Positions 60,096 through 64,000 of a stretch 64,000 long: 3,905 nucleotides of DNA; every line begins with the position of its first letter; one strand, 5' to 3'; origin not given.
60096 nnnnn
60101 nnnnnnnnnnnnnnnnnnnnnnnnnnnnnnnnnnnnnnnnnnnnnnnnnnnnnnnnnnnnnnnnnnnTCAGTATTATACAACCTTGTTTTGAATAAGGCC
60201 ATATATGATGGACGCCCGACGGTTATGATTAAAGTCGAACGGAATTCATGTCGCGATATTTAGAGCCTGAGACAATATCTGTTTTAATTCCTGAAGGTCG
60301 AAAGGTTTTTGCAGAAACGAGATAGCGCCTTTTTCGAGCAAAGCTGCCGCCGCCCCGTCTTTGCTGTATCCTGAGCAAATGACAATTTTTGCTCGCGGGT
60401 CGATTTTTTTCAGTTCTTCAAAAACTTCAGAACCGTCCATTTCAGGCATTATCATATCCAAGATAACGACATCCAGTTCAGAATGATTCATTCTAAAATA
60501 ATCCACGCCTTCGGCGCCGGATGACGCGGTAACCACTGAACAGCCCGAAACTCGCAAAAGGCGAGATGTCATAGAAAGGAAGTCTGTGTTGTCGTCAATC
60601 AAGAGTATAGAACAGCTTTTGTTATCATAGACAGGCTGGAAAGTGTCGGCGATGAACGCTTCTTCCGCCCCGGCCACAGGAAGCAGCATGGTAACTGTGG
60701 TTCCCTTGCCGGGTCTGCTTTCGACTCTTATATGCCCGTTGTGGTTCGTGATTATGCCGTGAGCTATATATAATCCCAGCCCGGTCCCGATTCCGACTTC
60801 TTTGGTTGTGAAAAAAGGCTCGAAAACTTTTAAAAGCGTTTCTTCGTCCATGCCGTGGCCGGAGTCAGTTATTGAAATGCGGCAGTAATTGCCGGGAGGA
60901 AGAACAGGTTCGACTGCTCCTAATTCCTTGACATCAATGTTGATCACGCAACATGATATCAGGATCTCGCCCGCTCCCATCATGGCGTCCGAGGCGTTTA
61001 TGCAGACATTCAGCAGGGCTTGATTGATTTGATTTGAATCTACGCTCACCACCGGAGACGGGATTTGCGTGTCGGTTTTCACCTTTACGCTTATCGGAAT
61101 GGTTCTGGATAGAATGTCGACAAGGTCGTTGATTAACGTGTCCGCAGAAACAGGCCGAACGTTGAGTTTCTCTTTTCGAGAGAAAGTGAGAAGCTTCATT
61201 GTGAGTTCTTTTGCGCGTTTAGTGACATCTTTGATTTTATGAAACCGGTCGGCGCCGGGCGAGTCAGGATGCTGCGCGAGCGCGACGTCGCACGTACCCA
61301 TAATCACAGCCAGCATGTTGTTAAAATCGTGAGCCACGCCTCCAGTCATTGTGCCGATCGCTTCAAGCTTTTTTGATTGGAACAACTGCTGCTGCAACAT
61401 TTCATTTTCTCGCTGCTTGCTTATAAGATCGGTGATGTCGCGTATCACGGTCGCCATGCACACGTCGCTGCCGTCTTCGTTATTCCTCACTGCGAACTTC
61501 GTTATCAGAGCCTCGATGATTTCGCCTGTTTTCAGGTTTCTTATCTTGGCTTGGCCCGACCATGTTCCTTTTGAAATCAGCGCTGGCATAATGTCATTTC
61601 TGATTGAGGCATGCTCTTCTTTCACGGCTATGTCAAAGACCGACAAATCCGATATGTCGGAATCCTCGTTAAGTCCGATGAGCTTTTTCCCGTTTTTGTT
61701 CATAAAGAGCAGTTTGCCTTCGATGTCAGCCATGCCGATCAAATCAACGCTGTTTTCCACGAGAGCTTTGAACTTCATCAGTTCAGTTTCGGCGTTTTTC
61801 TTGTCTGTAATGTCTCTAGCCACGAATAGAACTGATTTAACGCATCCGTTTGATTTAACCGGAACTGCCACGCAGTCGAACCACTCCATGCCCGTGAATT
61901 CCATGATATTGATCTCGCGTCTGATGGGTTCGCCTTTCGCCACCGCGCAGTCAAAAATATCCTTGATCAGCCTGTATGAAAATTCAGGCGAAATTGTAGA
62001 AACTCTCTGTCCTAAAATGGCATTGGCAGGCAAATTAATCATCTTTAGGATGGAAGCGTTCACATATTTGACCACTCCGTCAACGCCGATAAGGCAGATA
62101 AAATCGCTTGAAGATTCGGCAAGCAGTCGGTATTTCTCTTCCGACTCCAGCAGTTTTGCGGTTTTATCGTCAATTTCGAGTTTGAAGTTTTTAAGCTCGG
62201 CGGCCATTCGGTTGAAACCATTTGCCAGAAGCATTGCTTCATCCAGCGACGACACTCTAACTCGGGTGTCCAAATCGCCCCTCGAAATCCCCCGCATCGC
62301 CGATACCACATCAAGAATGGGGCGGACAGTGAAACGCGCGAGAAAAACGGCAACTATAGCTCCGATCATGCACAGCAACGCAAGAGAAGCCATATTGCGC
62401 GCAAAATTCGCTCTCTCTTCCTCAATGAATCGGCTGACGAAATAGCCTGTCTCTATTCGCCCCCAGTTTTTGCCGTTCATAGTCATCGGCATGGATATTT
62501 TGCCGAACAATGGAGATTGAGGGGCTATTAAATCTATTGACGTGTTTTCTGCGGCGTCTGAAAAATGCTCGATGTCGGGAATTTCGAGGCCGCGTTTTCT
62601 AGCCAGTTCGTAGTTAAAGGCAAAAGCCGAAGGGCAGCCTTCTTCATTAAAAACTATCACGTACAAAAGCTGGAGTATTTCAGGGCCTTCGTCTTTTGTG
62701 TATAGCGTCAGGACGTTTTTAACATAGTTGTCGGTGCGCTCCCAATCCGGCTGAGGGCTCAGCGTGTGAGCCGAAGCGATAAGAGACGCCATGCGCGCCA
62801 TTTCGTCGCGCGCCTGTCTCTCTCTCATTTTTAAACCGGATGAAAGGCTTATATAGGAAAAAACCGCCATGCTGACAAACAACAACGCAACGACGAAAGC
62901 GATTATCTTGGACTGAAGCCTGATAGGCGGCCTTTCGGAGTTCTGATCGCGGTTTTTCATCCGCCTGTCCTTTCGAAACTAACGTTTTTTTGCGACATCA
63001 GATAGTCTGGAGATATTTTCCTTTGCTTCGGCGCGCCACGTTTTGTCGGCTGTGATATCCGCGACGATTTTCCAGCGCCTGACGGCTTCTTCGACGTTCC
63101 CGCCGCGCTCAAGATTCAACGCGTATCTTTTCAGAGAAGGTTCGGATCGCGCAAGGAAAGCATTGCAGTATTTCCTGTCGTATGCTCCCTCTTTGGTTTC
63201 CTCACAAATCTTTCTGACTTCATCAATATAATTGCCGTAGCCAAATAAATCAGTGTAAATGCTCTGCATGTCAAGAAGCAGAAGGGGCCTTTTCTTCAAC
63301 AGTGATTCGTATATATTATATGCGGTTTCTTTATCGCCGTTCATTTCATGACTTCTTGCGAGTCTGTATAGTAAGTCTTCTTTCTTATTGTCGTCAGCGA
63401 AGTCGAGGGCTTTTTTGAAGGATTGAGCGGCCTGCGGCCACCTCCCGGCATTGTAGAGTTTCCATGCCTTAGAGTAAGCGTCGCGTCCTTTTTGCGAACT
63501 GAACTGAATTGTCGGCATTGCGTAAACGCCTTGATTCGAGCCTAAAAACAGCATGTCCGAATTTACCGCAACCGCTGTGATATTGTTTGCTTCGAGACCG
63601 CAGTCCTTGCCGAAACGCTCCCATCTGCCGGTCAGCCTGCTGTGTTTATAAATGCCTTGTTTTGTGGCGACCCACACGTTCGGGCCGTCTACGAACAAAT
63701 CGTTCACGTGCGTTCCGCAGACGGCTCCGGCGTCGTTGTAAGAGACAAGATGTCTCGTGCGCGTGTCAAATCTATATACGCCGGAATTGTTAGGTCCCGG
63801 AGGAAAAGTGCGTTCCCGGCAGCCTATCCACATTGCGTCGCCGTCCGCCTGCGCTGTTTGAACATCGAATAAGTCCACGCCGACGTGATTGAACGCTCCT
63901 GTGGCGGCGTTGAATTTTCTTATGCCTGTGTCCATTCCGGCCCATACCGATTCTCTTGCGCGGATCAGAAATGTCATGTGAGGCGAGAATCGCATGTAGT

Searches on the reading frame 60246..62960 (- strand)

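Call 77: search_protein_families(library=pfam, proteins=[window:60246-62960:-], max_evalue=0.01)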
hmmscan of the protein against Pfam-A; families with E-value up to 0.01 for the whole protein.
window:60246-62960:- (904 aa): 8 families
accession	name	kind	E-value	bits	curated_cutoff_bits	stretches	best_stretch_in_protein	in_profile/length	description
PF00072.30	Response_reg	-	9.2e-25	87.4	30.2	1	785-896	1-110/111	Response regulator receiver domain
PF02518.31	HATPase_c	-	9.9e-22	77.9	26.4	1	641-762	2-109/111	Histidine kinase-, DNA gyrase B-, and HSP90-like ATPase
PF08448.16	PAS_4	-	2.4e-18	66.8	23.1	1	282-388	2-109/110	PAS fold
PF13426.13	PAS_9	-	8.1e-13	49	27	2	286-386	2-103/103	PAS domain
PF00672.30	HAMP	-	3e-10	40.7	25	1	206-257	1-52/53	HAMP domain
PF00989.32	PAS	-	4.4e-10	40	22.6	2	275-345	1-71/113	PAS fold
PF13188.13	PAS_8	-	3.5e-06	27.1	21.8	0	275-330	1-53/65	PAS domain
PF00512.31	HisKA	-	1.5e-05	25.4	26.9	1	536-597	3-64/66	His Kinase A (phospho-acceptor) domain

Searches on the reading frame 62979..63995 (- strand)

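Call 77: search_protein_families(library=pfam, proteins=[window:62979-63995:-], max_evalue=0.01)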
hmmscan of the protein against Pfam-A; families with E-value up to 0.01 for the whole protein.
window:62979-63995:- (338 aa): 7 families
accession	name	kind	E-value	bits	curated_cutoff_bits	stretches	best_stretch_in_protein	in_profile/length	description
PF13174.12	TPR_6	-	1.7e-07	31.9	26.3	1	207-237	1-31/33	Tetratricopeptide repeat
PF07719.23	TPR_2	-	7.8e-07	29.2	27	0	174-203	5-34/34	Tetratricopeptide repeat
PF13428.12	TPR_14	-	0.00014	22.6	23.5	0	207-237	2-32/44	Tetratricopeptide repeat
PF14559.12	TPR_19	-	0.00042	21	25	1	183-237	4-56/68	Tetratricopeptide repeat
PF13176.12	TPR_7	-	0.0027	18.1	27.9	0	209-236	2-31/36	Tetratricopeptide repeat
PF23241.1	HAT_PRP39_C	-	0.0041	17.6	33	0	188-240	76-127/139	PRP39 C-terminal HAT repeat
PF00515.34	TPR_1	-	0.0049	17.1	27.8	0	174-201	5-32/34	Tetratricopeptide repeat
